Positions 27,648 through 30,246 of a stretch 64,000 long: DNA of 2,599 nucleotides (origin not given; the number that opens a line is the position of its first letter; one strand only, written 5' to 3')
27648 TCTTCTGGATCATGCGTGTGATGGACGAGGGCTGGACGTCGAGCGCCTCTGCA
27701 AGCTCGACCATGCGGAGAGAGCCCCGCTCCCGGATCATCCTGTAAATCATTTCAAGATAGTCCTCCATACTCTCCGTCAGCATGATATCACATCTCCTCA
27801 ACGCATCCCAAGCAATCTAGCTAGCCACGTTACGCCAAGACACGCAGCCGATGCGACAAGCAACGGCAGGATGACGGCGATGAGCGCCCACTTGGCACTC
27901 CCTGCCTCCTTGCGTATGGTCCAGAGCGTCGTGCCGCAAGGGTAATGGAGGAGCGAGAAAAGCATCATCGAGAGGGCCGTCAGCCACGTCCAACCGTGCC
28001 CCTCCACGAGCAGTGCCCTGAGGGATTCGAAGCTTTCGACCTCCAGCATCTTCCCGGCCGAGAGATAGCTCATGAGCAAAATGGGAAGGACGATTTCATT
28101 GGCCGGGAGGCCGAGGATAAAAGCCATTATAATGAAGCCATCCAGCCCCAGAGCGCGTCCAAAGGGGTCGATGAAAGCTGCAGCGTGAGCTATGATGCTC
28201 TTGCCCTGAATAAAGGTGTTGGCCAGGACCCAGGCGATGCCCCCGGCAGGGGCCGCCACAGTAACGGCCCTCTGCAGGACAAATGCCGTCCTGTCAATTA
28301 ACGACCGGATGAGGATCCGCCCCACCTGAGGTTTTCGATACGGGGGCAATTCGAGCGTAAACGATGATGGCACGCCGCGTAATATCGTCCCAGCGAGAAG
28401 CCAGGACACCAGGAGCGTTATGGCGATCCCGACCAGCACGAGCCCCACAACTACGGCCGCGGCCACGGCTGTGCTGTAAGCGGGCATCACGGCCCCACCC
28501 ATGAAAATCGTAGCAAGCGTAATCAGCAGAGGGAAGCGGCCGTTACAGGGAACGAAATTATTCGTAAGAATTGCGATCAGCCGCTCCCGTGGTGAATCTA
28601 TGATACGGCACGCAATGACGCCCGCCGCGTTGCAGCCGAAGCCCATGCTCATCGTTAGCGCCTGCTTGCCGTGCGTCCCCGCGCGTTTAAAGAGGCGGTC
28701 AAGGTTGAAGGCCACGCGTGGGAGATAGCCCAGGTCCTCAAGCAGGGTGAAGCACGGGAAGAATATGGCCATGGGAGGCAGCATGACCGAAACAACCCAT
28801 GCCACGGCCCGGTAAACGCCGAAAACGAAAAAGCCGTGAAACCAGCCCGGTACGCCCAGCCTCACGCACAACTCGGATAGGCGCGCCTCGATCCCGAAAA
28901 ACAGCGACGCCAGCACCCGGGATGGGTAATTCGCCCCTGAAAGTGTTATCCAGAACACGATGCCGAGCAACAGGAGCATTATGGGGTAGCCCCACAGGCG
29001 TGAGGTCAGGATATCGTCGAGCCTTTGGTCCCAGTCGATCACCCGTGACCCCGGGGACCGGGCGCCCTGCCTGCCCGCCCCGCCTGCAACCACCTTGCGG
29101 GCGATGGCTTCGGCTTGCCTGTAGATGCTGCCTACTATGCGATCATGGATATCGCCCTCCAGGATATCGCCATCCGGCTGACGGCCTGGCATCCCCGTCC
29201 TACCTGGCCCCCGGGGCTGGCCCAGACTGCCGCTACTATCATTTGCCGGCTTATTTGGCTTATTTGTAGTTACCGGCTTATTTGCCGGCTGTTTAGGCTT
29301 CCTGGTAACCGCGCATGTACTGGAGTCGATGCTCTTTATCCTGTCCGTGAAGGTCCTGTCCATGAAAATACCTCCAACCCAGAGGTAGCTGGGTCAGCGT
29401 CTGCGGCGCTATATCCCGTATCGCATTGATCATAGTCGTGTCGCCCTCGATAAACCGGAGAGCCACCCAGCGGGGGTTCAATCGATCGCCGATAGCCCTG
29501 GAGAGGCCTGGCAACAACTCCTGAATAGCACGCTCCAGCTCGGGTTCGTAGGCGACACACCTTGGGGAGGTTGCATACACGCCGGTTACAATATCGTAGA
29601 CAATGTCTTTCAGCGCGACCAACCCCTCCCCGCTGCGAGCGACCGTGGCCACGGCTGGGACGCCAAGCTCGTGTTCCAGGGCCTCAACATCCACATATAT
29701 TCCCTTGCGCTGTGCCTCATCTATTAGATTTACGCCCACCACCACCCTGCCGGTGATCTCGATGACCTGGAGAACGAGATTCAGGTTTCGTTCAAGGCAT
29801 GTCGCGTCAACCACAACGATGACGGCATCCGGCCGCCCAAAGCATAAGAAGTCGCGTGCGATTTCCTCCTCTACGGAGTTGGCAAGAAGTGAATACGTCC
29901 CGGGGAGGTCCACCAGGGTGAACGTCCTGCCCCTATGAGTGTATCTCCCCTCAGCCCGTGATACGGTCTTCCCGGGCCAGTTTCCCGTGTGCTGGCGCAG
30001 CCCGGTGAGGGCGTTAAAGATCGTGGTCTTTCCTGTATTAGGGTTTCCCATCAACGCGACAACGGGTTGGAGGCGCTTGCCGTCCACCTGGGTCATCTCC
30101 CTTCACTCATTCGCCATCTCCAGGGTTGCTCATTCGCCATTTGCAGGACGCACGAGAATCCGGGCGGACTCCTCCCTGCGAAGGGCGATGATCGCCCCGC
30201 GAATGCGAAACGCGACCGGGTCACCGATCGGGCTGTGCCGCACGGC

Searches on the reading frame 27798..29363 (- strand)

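Call 78: search_protein_families(library=pfam, proteins=[window:27798-29363:-], max_evalue=0.00001)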
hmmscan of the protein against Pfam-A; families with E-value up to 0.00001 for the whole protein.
window:27798-29363:- (521 aa): 2 families
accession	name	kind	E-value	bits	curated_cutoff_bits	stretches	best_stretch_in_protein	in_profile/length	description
PF07670.19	Gate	-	1.2e-29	103.3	29.6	2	192-284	2-101/104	Nucleoside recognition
PF07664.17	FeoB_C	-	1.4e-15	57.2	26.6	1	305-355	1-52/54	Ferrous iron transport protein B C terminus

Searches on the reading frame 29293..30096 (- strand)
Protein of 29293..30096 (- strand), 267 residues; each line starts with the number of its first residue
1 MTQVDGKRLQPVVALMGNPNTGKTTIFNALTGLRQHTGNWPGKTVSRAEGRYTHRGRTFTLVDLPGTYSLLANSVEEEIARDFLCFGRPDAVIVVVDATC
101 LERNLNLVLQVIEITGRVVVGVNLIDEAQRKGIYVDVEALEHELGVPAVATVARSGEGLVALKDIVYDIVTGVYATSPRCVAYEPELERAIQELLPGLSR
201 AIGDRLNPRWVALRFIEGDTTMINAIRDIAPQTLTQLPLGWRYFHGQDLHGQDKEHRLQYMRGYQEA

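Call 78: search_protein_families(library=pfam, proteins=[window:29293-30096:-], max_evalue=0.00001)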
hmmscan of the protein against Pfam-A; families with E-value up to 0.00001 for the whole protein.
window:29293-30096:- (267 aa): 4 families
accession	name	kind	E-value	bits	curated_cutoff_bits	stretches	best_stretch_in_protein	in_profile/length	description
PF02421.24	FeoB_N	-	9.4e-60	201.1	27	1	13-164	3-154/156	Ferrous iron transport protein B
PF01926.29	MMR_HSR1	-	3e-20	72.9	21.9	1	13-110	2-98/113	50S ribosome-binding GTPase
PF17910.6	FeoB_Cyto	-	7.4e-08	33.1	23.4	1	183-228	1-46/90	FeoB cytosolic helical domain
PF09439.16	SRPRB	-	1.4e-06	28.2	25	1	10-106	3-90/178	Signal recognition particle receptor beta subunit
